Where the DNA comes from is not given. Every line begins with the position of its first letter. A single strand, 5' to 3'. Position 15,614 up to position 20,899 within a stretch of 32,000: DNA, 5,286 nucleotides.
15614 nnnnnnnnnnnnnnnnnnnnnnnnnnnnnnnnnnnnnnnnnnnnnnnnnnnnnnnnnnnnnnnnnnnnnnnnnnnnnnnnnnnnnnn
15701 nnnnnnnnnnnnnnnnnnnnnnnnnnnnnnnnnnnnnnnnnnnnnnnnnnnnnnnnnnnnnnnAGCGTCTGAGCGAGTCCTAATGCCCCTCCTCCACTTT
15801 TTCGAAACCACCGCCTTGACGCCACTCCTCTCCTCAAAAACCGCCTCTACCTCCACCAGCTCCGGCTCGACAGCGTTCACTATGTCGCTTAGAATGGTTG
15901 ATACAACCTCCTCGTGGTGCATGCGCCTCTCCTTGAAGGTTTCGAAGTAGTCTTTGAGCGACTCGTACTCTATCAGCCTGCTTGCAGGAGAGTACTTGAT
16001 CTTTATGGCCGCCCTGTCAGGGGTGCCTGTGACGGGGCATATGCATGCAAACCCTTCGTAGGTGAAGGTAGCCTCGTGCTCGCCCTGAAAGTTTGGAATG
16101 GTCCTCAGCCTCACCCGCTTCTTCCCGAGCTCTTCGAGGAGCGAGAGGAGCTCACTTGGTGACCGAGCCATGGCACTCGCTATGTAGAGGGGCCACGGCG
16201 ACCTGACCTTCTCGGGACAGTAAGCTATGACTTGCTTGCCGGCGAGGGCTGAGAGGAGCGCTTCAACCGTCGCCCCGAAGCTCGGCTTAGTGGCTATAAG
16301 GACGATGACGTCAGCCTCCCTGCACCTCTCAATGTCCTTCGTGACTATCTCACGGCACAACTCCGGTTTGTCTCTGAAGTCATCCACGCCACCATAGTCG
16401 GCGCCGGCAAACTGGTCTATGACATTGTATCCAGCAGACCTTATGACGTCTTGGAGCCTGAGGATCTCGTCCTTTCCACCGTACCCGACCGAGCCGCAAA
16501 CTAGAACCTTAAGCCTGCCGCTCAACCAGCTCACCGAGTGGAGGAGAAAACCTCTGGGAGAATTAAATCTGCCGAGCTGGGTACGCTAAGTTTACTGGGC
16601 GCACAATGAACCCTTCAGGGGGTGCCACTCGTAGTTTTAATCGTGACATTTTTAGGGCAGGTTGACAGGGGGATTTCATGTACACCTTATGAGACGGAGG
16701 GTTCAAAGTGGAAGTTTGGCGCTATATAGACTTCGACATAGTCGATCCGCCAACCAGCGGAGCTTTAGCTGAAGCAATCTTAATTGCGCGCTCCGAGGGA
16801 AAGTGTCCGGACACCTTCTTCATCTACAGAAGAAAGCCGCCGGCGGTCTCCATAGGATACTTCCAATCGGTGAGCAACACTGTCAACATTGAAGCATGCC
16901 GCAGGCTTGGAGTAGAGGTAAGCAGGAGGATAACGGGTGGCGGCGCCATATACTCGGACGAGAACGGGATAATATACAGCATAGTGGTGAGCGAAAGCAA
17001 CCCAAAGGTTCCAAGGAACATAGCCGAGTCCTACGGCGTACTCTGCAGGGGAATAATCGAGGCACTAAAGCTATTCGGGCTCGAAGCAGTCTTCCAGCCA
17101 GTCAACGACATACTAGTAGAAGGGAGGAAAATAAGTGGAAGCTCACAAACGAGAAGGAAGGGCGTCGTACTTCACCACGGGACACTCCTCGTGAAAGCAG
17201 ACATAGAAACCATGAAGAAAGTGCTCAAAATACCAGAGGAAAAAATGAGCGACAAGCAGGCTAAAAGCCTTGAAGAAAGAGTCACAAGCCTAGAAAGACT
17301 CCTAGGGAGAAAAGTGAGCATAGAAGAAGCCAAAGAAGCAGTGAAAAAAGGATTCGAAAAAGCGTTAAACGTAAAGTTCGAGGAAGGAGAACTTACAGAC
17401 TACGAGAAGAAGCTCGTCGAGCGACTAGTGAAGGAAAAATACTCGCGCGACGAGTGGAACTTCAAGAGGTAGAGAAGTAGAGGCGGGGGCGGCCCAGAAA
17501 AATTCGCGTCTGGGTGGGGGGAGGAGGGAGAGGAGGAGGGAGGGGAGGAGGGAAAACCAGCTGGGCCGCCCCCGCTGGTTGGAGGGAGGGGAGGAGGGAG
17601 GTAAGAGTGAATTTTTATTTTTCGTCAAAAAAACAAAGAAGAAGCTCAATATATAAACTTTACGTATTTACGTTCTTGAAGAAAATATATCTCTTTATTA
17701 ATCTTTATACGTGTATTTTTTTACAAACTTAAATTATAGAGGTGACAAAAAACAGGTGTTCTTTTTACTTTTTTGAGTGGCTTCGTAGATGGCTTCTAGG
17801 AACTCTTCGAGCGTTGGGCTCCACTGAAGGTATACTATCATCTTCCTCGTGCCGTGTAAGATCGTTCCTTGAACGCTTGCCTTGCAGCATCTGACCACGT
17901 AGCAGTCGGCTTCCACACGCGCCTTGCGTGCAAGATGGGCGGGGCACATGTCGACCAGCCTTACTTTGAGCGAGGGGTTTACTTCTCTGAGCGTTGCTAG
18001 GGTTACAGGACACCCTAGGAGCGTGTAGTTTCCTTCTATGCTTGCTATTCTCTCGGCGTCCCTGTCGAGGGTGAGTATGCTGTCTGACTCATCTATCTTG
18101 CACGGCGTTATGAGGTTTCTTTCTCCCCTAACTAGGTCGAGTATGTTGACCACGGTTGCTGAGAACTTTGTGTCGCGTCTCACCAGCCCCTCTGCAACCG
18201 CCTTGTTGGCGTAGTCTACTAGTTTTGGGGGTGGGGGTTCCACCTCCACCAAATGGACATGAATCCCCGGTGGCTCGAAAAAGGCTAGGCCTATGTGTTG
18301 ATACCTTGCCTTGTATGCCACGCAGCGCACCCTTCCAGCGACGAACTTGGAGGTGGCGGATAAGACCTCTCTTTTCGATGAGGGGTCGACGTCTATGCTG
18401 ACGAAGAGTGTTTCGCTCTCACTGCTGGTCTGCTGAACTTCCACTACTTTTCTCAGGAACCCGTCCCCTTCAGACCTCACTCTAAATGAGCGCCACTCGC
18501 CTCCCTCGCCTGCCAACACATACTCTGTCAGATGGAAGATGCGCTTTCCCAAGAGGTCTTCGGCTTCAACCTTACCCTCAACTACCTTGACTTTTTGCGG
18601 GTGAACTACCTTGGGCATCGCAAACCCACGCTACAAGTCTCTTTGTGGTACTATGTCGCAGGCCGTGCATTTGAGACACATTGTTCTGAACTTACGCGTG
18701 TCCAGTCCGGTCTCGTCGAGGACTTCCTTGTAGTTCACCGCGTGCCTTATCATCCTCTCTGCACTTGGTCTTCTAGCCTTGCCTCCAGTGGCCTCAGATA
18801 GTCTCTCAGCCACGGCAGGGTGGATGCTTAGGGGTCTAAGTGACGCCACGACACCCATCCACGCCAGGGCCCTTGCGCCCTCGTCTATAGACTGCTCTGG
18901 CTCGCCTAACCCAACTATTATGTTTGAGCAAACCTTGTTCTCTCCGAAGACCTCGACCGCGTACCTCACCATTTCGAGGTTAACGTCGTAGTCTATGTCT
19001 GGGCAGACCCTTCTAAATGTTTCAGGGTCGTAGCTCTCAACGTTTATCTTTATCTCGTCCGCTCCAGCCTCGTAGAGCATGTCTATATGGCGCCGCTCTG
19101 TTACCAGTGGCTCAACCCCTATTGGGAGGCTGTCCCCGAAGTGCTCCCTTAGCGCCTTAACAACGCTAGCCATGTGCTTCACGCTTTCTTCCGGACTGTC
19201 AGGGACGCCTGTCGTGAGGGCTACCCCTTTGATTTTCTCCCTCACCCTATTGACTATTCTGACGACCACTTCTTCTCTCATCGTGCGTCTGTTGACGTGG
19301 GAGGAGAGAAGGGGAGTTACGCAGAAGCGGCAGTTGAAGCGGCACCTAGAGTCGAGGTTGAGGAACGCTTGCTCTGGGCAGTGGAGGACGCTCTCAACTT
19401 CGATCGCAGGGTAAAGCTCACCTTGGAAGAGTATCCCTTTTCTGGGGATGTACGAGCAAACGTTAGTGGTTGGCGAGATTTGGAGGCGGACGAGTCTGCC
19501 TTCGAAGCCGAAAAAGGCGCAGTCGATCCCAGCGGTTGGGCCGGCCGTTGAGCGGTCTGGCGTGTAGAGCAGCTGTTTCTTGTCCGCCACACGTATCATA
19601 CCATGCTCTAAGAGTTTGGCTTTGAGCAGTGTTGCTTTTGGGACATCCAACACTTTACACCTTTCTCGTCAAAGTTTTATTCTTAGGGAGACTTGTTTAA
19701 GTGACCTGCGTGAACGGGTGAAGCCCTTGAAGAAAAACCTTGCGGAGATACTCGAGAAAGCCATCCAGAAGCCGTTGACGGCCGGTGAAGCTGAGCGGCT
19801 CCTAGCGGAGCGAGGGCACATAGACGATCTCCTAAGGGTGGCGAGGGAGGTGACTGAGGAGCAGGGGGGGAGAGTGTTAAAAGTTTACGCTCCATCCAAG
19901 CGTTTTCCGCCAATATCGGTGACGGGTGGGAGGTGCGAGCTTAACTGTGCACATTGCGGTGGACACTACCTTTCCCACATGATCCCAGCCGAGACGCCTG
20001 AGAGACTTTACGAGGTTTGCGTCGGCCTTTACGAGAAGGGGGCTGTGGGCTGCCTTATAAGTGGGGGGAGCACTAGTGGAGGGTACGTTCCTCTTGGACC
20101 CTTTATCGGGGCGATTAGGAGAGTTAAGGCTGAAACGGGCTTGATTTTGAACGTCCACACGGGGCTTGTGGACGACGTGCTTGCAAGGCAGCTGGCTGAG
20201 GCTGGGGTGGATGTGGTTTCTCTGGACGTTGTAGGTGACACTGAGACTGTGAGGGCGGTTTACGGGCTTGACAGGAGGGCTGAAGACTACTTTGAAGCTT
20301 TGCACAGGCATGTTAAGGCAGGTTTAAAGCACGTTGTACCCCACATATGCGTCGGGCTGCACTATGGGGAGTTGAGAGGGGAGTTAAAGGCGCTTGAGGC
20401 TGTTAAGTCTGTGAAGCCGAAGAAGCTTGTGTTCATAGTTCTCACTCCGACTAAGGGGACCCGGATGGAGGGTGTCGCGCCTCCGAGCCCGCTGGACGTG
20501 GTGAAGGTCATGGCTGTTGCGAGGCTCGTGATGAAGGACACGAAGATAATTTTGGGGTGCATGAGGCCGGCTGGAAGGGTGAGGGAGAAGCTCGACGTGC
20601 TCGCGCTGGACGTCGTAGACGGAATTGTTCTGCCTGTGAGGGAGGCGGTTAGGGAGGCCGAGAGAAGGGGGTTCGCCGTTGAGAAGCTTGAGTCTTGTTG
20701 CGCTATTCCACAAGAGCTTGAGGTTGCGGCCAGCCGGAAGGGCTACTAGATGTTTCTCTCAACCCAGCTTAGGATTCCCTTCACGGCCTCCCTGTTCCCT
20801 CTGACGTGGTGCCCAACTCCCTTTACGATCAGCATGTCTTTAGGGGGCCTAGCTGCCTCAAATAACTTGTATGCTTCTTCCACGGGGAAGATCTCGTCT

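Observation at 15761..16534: N-glycosidase-QueF fusion: candidate 7-deazaguanine/archaeosine salvage enzyme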

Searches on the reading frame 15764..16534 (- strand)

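Call 4: search_protein_families(library=pfam, proteins=[window:15764-16534:-], max_evalue=1)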
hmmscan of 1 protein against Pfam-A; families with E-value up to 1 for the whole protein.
window:15764-16534:- (257 aa): 3 families
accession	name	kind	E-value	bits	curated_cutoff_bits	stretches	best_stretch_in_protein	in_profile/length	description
PF14489.11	QueF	-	2.1e-19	70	27.3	1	172-244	1-73/81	QueF-like protein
PF14819.11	QueF_N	-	0.00087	20.1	25.6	1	169-224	48-105/111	Nitrile reductase, 7-cyano-7-deazaguanine-reductase N-term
PF05014.21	Nuc_deoxyrib_tr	-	0.05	14.2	28.8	1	54-109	43-100/117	Nucleoside 2-deoxyribosyltransferase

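Call 5: search_protein_families(library=ncbifam, proteins=[window:15764-16534:-], max_evalue=1)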
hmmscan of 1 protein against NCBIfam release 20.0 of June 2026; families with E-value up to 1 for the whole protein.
window:15764-16534:- (257 aa): 2 families
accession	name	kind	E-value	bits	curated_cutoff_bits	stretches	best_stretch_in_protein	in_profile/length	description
TIGR03139.1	QueF-II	equivalog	2.9e-25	88.4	86.9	1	152-246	17-111/115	preQ(1) synthase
TIGR03138.1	QueF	equivalog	5.4e-11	42.6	293.45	1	164-239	180-253/275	NADPH-dependent 7-cyano-7-deazaguanine reductase QueF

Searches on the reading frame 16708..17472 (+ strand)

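Call 8: search_protein_families(library=pfam, proteins=[window:16708-17472:+], max_evalue=0.001)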
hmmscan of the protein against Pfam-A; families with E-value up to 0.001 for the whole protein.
window:16708-17472:+ (254 aa): 2 families
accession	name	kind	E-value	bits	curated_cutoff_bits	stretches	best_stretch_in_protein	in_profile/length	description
PF21948.1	LplA-B_cat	-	5.6e-56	190.1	27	1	14-217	2-200/200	Lipoyl protein ligase A/B catalytic domain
PF03099.24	BPL_LplA_LipB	-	2e-12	47.6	21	1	51-165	3-133/133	Biotin/lipoate A/B protein ligase family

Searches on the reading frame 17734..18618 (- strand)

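Call 8: search_protein_families(library=pfam, proteins=[window:17734-18618:-], max_evalue=0.001)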
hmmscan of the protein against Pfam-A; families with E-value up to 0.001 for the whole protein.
window:17734-18618:- (294 aa): 1 family
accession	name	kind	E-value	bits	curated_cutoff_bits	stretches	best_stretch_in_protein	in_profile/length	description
PF24830.1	DUF7714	-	3.4e-32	112.1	25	1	9-282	6-278/280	Family of unknown function (DUF7714)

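Call 91: search_protein_families(library=ncbifam, proteins=[window:17734-18618:-], max_evalue=0.00001)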
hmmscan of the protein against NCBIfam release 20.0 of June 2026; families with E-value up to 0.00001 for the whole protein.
window:17734-18618:- (294 aa): 1 family
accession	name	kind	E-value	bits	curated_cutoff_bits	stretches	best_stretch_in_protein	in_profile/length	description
NF052538.2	CoM_XcbA_fam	subfamily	2.8e-13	49.8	150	1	18-282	30-290/293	XcbA family protein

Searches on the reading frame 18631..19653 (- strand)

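Call 8: search_protein_families(library=pfam, proteins=[window:18631-19653:-], max_evalue=0.001)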
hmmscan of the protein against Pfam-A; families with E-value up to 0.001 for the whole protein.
window:18631-19653:- (340 aa): 1 family
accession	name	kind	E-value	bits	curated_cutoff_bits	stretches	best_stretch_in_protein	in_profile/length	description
PF04055.27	Radical_SAM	-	2.4e-19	70.6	29.5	1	103-258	6-161/166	Radical SAM superfamily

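Call 91: search_protein_families(library=ncbifam, proteins=[window:18631-19653:-], max_evalue=0.00001)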
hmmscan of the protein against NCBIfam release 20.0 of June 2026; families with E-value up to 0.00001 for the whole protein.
window:18631-19653:- (340 aa): 11 families
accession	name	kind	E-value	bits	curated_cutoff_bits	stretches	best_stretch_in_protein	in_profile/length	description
NF045502.1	variant_rSAM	domain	2.2e-22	79.5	125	1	107-272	145-322/357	radical SAM protein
TIGR04043.1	rSAM_MSMEG_0568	hypoth_equivalog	1e-20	74.1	303.7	1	137-334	156-349/354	MSMEG_0568 family radical SAM protein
NF053743.1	LipS2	equivalog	6.7e-17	61.8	270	1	91-271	20-198/292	LipS2 family lipoyl synthase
TIGR00433.2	bioB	equivalog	4.5e-11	42.5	225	1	102-267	49-212/307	biotin synthase BioB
NF004019.1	PRK05481.1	subfamily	1.1e-10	41.3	203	1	95-267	48-218/286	lipoyl synthase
TIGR00510.1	lipA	equivalog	5.9e-09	35.6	310.25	1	96-268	65-236/302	lipoyl synthase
TIGR03910.1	pyrrolys_PylB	equivalog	7.6e-09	34.9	348.2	1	96-261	58-223/347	methylornithine synthase PylB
TIGR02351.2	thiH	equivalog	6.2e-07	28.8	380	1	100-216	79-191/364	2-iminoacetate synthase ThiH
TIGR03916.1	rSAM_link_UDG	hypoth_equivalog_domain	8.5e-07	28.4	343.5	1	101-223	59-182/415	putative DNA modification/repair radical SAM protein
NF009544.0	PRK12928.1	subfamily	1.1e-06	28.2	210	1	96-264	68-235/300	lipoyl synthase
TIGR02666.1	moaA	equivalog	2.7e-06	26.6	284.05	1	100-235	16-153/336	GTP 3',8-cyclase MoaA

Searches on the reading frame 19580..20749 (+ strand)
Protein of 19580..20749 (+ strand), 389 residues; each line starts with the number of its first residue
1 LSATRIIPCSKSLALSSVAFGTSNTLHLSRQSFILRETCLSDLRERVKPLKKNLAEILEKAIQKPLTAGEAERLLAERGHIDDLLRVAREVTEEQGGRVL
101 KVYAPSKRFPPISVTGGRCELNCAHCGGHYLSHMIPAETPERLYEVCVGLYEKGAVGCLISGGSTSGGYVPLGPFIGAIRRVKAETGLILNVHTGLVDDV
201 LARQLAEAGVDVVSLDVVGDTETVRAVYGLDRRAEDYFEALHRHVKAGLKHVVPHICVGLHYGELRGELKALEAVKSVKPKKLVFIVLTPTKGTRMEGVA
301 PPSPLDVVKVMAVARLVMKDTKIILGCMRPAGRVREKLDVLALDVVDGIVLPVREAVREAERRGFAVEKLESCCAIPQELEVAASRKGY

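Call 8: search_protein_families(library=pfam, proteins=[window:19580-20749:+], max_evalue=0.001)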
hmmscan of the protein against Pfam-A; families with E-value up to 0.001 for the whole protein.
window:19580-20749:+ (389 aa): 2 families
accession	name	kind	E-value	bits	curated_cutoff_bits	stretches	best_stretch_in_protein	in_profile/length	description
PF04055.27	Radical_SAM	-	2.2e-11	44.6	29.5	1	115-261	3-152/166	Radical SAM superfamily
PF06968.18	BATS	-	0.00017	22.2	22.2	1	287-326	4-40/88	Biotin and Thiamin Synthesis associated domain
